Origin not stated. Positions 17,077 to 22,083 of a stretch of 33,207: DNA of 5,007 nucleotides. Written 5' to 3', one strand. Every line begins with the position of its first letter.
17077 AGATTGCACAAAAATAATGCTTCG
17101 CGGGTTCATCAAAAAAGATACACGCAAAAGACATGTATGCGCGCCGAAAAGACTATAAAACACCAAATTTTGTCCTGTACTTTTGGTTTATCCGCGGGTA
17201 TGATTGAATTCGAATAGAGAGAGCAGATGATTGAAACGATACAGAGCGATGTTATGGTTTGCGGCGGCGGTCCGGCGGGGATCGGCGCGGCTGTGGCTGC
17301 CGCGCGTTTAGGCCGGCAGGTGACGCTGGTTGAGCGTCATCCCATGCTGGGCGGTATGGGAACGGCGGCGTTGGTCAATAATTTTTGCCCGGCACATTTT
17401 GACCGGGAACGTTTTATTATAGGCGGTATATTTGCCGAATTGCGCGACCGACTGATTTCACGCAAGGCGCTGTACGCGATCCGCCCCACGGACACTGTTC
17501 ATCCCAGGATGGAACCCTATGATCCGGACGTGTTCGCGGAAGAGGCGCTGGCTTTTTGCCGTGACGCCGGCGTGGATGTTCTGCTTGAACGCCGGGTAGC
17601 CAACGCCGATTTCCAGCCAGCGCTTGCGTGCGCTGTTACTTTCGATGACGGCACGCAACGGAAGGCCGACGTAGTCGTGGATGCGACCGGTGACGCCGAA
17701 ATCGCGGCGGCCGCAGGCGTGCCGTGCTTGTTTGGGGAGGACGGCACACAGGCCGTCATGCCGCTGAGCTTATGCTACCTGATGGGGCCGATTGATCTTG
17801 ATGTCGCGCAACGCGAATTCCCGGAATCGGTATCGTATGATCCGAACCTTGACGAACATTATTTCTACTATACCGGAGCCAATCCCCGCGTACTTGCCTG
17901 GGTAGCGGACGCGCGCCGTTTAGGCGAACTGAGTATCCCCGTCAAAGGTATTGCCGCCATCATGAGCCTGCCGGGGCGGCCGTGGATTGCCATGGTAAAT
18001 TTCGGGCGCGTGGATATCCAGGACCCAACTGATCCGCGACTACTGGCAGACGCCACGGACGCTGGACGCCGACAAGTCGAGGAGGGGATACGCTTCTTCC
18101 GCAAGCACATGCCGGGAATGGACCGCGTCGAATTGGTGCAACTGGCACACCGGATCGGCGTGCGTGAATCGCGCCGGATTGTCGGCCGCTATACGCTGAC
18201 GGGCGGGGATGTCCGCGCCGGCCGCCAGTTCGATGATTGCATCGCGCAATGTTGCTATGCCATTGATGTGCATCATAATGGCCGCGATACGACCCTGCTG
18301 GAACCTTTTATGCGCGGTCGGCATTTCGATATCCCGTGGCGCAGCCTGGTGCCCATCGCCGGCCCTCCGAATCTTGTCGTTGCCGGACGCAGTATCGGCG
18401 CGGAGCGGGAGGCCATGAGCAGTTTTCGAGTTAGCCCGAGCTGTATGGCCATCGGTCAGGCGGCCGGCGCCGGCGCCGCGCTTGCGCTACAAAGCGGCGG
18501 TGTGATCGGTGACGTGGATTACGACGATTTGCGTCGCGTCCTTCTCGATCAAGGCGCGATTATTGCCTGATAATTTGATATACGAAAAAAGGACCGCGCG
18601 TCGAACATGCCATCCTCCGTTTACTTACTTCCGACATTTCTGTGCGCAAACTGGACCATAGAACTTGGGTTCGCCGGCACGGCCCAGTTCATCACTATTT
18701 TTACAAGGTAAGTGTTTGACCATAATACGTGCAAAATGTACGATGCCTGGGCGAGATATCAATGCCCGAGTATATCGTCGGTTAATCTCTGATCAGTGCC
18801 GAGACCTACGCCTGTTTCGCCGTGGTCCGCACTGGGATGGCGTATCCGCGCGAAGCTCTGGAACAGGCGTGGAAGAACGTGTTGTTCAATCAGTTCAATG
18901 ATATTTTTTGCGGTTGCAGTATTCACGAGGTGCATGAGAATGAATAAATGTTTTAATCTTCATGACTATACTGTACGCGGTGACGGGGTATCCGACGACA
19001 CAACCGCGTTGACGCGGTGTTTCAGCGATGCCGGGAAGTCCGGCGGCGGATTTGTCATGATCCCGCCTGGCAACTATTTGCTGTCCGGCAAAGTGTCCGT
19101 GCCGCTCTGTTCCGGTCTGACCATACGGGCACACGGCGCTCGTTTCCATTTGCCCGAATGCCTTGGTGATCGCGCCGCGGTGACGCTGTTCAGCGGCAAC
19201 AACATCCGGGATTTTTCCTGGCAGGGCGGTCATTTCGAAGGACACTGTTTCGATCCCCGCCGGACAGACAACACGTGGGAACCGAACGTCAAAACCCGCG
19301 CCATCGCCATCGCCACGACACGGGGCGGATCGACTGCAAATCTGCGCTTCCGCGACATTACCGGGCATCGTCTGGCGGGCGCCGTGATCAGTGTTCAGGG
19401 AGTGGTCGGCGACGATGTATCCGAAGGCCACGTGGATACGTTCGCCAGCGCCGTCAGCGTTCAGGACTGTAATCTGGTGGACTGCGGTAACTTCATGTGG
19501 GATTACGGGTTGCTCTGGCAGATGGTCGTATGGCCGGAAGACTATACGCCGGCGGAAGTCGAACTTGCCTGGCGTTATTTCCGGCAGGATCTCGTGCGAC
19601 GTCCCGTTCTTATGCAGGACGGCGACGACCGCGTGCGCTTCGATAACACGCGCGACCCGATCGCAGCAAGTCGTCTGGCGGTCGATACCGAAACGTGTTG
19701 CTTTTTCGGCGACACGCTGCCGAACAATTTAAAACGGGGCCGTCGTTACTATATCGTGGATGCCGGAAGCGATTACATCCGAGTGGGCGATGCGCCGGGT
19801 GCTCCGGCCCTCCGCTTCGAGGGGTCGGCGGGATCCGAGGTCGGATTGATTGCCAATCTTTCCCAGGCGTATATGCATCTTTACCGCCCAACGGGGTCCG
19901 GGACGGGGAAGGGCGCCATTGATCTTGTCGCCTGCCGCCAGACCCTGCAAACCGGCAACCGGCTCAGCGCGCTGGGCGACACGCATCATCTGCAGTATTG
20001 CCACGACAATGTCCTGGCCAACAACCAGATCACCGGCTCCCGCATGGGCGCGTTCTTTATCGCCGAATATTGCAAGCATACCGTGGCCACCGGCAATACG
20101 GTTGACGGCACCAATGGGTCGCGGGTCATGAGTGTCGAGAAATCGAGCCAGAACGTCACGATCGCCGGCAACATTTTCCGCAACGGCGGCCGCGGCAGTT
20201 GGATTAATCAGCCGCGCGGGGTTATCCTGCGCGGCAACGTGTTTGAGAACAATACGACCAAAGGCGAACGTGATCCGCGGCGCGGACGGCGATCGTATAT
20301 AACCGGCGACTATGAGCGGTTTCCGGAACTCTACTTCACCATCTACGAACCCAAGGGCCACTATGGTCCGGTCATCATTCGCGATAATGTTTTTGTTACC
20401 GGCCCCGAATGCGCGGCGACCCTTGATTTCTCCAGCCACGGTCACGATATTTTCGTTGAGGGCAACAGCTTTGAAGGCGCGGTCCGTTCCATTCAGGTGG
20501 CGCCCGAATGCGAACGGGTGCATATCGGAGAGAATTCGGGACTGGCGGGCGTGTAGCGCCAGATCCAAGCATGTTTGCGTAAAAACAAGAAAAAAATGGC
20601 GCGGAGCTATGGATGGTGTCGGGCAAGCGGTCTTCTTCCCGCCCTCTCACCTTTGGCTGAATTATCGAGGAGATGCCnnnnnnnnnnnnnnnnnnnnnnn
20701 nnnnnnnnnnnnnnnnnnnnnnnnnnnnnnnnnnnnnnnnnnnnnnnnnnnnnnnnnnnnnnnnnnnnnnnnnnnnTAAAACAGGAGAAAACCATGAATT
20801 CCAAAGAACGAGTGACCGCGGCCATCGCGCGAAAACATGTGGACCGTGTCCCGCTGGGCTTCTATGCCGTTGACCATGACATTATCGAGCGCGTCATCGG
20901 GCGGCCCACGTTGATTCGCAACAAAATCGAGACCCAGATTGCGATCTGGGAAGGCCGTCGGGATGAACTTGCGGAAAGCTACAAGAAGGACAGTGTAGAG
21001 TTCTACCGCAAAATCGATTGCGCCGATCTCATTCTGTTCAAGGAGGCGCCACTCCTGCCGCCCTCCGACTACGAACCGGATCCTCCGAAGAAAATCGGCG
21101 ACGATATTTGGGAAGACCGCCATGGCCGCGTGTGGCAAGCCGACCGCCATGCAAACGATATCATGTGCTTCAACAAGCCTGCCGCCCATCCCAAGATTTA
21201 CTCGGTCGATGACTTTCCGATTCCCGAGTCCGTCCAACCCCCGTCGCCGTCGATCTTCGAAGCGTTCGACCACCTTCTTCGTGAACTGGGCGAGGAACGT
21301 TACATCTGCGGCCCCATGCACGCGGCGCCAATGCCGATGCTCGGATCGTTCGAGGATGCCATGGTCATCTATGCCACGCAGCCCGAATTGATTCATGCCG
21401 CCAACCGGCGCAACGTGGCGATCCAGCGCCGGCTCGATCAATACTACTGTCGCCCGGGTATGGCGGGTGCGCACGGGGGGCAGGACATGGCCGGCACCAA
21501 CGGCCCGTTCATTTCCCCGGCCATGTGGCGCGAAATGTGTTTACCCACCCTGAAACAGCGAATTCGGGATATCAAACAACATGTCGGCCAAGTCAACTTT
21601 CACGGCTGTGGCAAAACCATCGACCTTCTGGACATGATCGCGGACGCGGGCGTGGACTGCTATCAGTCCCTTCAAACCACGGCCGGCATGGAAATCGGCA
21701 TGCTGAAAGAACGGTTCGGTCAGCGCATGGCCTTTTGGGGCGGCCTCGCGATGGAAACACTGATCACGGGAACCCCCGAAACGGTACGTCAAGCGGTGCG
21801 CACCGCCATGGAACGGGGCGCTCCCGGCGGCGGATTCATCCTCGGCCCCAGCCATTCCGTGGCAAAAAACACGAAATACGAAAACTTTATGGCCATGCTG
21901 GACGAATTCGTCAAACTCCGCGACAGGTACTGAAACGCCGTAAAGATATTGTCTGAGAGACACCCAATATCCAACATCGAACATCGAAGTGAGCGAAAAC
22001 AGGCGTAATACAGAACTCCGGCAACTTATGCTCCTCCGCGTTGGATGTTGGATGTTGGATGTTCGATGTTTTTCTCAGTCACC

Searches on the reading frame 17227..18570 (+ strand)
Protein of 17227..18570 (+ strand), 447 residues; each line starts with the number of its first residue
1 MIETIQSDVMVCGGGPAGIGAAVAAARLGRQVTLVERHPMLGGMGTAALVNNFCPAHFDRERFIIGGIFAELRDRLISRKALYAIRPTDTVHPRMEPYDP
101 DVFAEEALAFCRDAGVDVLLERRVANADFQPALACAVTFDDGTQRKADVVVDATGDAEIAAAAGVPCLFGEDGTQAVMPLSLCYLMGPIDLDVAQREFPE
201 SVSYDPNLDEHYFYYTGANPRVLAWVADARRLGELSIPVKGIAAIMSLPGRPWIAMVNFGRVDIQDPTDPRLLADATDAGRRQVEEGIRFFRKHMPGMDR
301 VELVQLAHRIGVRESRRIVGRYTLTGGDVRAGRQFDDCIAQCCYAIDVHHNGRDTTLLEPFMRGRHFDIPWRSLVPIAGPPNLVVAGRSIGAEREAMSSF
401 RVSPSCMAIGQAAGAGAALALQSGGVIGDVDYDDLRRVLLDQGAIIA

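Call 23: search_protein_families(library=pfam, proteins=[window:17227-18570:+])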
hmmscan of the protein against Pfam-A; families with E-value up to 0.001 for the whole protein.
window:17227-18570:+ (447 aa): 8 families
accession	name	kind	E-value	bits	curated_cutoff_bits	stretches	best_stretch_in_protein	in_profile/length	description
PF12831.13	FAD_oxidored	-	6.1e-101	339.2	27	1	8-439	1-416/416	FAD dependent oxidoreductase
PF07992.20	Pyr_redox_2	-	2.6e-09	37.4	26.1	1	8-41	2-177/291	Pyridine nucleotide-disulphide oxidoreductase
PF01266.30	DAO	-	1.6e-07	31.6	27.9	1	8-43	1-36/353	FAD dependent oxidoreductase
PF01134.28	GIDA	-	3.6e-06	26.7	22.1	1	8-156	1-150/391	Glucose inhibited division protein A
PF03486.20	HI0933_like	-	5e-06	26.6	50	1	8-42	2-36/244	HI0933-like protein Rossmann domain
PF13450.12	NAD_binding_8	-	1.3e-05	25.8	21.9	1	12-46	2-36/68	NAD(P)-binding Rossmann-like domain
PF00070.33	Pyr_redox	-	2.2e-05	25.3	22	1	9-42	2-35/82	Pyridine nucleotide-disulphide oxidoreductase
PF00890.30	FAD_binding_2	-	0.00033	20.4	20.4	1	8-43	1-36/414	FAD binding domain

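Call 27: find_encoding_contigs(protein=window:17227-18570:+, flank=10000, max_places=6)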
Protein window:17227-18570:+ (447 aa): 1 contig read that carries it; 1 place shown.
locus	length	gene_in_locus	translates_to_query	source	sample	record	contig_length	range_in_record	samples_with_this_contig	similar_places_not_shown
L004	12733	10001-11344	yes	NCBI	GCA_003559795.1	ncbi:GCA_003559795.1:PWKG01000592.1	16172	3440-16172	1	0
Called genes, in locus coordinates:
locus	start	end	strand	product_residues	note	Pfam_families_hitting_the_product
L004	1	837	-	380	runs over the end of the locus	PF04551:GcpE, PF26540:GcpE_C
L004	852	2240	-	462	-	PF02163:Peptidase_M50, PF00595:PDZ, PF17820:PDZ_6, PF21558:Pept_S41_N_bact (faint), PF13180:PDZ_2, PF17820:PDZ_6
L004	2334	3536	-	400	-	PF02670:DXP_reductoisom, PF08436:DXP_redisom_C, PF13288:DXPR_C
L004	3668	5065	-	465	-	PF00890:FAD_binding_2, PF01134:GIDA (weak), PF03486:HI0933_like (weak), PF07992:Pyr_redox_2, PF12831:FAD_oxidored, PF13738:Pyr_redox_3, PF00070:Pyr_redox, PF02852:Pyr_redox_dim, +4 more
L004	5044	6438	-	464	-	PF00364:Biotin_lipoyl, PF02817:E3_binding, PF00198:2-oxoacid_dh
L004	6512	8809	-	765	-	PF00676:E1_dh, PF02775:TPP_enzyme_C (faint), PF02779:Transket_pyr, PF02780:Transketolase_C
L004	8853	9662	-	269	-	PF08220:HTH_DeoR, PF00455:DeoRC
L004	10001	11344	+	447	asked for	PF00070:Pyr_redox (faint), PF01134:GIDA (weak), PF01266:DAO (weak), PF03486:HI0933_like (faint), PF07992:Pyr_redox_2 (faint), PF12831:FAD_oxidored, PF13450:NAD_binding_8 (faint)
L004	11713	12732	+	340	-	?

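Call 57: list_cluster_members(proteins=[P0002, P0003, window:17227-18570:+, window:9561-10763:-])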
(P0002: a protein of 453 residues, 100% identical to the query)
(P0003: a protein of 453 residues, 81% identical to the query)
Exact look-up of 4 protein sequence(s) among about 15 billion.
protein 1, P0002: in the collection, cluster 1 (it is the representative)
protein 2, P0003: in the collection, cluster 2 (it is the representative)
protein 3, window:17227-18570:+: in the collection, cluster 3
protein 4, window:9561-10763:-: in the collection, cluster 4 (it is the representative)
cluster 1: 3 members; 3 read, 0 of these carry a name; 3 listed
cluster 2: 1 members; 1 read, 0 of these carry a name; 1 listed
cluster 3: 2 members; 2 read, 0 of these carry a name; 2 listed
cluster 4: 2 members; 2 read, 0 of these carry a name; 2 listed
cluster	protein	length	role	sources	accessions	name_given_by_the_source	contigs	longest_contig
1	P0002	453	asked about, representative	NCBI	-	-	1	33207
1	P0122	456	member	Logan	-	-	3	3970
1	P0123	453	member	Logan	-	-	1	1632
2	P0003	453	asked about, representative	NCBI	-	-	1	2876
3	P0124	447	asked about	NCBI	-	-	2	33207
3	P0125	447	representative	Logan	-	-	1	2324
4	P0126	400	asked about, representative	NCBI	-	-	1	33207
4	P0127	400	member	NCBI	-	-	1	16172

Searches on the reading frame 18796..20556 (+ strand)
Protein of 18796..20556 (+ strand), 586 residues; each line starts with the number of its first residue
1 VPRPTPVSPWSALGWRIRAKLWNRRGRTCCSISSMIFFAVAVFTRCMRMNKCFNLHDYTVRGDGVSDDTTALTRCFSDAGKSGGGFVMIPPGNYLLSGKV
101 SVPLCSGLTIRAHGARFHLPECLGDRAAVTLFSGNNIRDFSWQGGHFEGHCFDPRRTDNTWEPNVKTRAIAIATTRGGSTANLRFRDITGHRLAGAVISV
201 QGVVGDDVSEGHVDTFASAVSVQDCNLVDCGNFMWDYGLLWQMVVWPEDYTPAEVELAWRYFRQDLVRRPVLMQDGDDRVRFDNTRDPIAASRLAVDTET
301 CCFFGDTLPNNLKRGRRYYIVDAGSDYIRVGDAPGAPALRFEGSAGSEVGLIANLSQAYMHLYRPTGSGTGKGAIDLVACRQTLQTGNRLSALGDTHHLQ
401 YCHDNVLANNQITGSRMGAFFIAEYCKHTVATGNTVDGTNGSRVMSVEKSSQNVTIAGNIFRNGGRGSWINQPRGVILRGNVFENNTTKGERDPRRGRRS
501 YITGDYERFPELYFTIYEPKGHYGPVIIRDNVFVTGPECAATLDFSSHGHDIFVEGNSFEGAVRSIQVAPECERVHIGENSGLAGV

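Call 23: search_protein_families(library=pfam, proteins=[window:18796-20556:+])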
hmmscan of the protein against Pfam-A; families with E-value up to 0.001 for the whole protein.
window:18796-20556:+ (586 aa): 3 families
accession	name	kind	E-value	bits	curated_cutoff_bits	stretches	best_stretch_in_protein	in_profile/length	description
PF05048.19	NosD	-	7.8e-10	39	23.6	1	373-488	39-150/212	Periplasmic copper-binding protein (NosD)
PF13229.12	Beta_helix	-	9e-10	38.8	25.9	1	371-490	22-141/158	Right handed beta helix region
PF12708.12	Pect-lyase_RHGA_epim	-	9.1e-09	35.9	27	1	53-100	2-50/213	Rhamnogalacturonase A/epimerase, pectate lyase-like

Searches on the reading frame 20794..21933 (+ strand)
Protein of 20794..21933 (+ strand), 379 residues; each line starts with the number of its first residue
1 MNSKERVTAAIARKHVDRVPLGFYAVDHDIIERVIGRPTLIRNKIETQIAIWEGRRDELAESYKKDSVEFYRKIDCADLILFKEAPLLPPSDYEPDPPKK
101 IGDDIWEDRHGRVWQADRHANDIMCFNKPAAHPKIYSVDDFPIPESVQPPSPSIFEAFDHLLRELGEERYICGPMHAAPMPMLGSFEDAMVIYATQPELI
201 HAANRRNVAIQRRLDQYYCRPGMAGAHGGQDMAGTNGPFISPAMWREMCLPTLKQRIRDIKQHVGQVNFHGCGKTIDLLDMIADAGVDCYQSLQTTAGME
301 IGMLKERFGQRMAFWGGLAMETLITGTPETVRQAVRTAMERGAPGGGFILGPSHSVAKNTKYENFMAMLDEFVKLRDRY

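Call 23: search_protein_families(library=pfam, proteins=[window:20794-21933:+])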
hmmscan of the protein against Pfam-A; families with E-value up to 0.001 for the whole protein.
window:20794-21933:+ (379 aa): 1 family
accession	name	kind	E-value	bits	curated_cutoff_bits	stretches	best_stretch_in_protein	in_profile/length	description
PF01208.23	URO-D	-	1.4e-22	80.6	23.9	1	136-371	100-342/346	Uroporphyrinogen decarboxylase (URO-D)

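Call 64: list_cluster_members(proteins=[window:20794-21933:+, window:3534-4916:+, window:5862-6680:-, window:16080-16889:-, window:4913-5842:-, window:439-828:-, window:30-458:+])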
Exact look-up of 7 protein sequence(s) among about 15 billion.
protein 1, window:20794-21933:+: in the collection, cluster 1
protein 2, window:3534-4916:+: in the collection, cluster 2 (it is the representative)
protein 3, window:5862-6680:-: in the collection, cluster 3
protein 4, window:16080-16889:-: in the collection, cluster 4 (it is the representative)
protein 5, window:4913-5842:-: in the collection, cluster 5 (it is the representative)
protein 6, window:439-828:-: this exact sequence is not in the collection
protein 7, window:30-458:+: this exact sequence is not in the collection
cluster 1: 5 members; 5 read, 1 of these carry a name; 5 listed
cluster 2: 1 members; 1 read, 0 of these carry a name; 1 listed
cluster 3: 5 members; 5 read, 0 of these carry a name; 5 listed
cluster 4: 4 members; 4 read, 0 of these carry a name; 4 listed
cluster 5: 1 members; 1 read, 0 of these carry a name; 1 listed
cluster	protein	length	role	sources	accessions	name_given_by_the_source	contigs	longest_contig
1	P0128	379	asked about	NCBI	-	-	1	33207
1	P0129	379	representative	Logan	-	-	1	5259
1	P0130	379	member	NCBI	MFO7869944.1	MAG: uroporphyrinogen decarboxylase family protein [Kiritimatiellia bacterium]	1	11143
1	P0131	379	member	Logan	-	-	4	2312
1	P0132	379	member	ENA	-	-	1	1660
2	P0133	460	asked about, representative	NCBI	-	-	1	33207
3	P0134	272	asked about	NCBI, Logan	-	-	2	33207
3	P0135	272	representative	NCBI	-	-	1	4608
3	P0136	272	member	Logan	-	-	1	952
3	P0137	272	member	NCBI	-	-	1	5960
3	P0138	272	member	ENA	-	-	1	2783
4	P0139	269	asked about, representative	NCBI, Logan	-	-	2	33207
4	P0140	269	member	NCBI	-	-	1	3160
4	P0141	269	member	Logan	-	-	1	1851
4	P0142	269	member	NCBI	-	-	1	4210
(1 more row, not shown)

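Call 65: find_encoding_contigs(protein=P0130, flank=10000, max_places=4)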
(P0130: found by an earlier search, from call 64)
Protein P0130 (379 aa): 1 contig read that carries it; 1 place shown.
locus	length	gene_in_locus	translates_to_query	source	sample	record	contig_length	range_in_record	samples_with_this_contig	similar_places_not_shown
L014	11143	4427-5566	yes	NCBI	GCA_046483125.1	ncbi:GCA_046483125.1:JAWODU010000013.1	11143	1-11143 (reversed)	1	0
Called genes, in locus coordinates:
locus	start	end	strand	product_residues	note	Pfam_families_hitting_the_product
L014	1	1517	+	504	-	?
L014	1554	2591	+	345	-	-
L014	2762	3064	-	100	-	-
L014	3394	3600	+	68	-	PF04014:MazE_antitoxin (weak)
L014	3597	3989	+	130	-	PF01850:PIN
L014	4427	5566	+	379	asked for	PF01208:URO-D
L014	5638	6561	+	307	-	-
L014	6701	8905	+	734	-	PF06293:Kdo (weak)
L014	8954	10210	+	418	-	PF04932:Wzy_C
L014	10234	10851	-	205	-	PF02390:Methyltransf_4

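Call 66: find_encoding_contigs(protein=P0129, flank=10000, max_places=4)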
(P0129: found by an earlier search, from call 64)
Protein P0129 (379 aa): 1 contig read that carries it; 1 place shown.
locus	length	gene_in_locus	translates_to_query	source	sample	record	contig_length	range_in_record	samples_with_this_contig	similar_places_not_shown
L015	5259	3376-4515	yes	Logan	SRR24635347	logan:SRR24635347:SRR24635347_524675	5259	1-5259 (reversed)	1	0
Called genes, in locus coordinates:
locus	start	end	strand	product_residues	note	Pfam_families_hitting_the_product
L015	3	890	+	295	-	?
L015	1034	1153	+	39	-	-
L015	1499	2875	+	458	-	PF00884:Sulfatase, PF01663:Phosphodiest (faint), PF16347:SGSH_C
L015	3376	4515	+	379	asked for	PF01208:URO-D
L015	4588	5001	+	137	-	PF00903:Glyoxalase, PF13669:Glyoxalase_4 (weak)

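Call 70: find_encoding_contigs(protein=P0142, flank=10000, max_places=4)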
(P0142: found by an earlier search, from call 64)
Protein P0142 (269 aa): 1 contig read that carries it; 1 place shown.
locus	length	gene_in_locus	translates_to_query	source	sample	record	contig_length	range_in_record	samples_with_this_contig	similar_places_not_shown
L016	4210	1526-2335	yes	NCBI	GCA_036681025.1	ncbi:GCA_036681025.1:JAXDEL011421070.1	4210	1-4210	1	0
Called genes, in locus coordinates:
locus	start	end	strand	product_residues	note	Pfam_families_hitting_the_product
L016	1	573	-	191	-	?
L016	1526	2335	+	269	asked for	PF08220:HTH_DeoR, PF08279:HTH_11 (weak), PF00455:DeoRC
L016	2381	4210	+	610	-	?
